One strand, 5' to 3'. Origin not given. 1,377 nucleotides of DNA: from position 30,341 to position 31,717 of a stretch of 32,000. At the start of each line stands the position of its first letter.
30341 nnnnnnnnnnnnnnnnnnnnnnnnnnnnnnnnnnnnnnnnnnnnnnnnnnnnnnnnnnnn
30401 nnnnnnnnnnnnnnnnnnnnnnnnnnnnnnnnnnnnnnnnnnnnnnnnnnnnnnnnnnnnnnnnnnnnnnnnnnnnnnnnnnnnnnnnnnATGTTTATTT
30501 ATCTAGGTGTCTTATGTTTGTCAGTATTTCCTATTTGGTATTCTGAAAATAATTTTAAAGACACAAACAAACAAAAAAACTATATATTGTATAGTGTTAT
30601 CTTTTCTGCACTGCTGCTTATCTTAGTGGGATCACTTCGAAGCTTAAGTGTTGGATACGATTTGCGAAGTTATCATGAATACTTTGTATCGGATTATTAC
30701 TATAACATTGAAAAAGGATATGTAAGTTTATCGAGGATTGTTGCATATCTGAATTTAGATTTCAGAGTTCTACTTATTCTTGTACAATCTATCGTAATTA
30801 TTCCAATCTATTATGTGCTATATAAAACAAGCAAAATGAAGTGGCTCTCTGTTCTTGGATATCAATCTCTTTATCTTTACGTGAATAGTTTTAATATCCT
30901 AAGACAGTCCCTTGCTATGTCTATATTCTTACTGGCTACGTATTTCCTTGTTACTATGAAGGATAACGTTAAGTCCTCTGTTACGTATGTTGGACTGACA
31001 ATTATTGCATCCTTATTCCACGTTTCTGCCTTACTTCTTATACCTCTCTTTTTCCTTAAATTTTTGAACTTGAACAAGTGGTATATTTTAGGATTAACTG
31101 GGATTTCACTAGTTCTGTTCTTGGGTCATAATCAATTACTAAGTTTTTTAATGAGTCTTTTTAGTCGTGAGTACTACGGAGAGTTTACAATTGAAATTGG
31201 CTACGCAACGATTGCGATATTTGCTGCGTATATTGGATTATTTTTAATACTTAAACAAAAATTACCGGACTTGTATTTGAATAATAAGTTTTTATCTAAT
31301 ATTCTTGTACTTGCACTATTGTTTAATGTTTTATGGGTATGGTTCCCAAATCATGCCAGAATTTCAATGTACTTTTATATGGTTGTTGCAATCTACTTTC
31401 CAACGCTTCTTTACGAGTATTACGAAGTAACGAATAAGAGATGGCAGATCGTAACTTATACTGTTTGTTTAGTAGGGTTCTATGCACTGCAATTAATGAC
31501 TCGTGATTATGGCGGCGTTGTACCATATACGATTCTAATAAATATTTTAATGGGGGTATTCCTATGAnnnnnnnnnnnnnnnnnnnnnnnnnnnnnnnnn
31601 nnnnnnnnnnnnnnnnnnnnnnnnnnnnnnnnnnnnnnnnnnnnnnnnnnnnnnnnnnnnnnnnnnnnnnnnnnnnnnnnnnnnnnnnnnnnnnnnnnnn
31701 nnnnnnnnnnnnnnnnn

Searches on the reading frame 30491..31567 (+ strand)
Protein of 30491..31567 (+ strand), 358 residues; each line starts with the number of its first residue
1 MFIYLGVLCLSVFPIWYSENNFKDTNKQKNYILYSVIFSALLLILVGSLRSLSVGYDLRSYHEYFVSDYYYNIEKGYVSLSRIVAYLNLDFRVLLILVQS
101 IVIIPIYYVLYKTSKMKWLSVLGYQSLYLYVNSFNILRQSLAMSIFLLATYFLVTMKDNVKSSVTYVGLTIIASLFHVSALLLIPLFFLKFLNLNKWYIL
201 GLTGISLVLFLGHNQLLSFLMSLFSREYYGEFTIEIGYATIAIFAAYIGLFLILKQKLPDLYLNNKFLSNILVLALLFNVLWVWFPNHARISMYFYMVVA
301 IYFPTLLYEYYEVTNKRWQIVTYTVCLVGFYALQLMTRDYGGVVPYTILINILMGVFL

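Call 8: search_protein_families(library=pfam, proteins=[window:30491-31567:+])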
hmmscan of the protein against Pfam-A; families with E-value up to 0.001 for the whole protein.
window:30491-31567:+ (358 aa): 1 family
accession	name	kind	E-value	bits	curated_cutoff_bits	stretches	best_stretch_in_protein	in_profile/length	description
PF14897.12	EpsG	-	4.4e-42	144.8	30.1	1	35-347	3-325/326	EpsG family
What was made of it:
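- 30491..31567 (+): EpsG-family putative polymerase. The locus continues beyond the window with GT4, an EpsG-like gene, licD, an LtaS-like sulfatase, GT4 and a second licD. PF14897 E=4e-42 (call 8).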

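Call 25: find_encoding_contigs(protein=window:30491-31567:+, flank=10000, max_places=4)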
Protein window:30491-31567:+ (358 aa): 2 contigs read that carry it; 1 place shown.
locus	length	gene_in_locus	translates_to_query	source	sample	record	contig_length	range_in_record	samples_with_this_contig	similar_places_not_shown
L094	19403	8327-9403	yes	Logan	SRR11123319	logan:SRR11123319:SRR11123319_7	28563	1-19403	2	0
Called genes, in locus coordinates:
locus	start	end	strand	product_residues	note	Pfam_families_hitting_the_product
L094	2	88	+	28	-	?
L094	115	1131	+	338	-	PF00106:adh_short (weak), PF01073:3Beta_HSD, PF01370:Epimerase, PF02719:Polysacc_synt_2, PF05368:NmrA, PF13460:NAD_binding_10, PF16363:GDP_Man_Dehyd, PF08485:Polysacc_syn_2C, +2 more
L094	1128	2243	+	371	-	PF01370:Epimerase, PF02719:Polysacc_synt_2 (faint), PF04321:RmlD_sub_bind (faint), PF07993:NAD_binding_4 (faint), PF16363:GDP_Man_Dehyd (faint), PF14667:Polysacc_synt_C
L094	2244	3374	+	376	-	PF02350:Epimerase_2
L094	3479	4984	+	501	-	PF03023:MurJ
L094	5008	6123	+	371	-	PF13439:Glyco_transf_4, PF00534:Glycos_transf_1, PF13692:Glyco_trans_1_4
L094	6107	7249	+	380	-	PF13477:Glyco_trans_4_2, PF13439:Glyco_transf_4, PF13579:Glyco_trans_4_4 (weak), PF00534:Glycos_transf_1, PF13692:Glyco_trans_1_4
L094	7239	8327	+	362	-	PF13439:Glyco_transf_4 (weak), PF00534:Glycos_transf_1, PF13692:Glyco_trans_1_4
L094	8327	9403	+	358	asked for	PF14897:EpsG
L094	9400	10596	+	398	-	PF13439:Glyco_transf_4 (faint), PF00534:Glycos_transf_1, PF13692:Glyco_trans_1_4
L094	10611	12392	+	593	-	PF14897:EpsG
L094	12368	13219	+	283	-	PF04991:LicD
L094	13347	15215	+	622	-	PF00884:Sulfatase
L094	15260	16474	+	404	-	PF13439:Glyco_transf_4, PF00534:Glycos_transf_1, PF13692:Glyco_trans_1_4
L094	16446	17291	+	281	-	PF04991:LicD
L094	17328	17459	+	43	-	-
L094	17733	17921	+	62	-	-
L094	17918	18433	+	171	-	PF02096:60KD_IMP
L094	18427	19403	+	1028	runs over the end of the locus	PF04464:Glyphos_transf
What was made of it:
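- The licD genes lie downstream in the same locus (call 25). The licD genes that need CDP-choline lie in the downstream part of the same locus (call 25).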
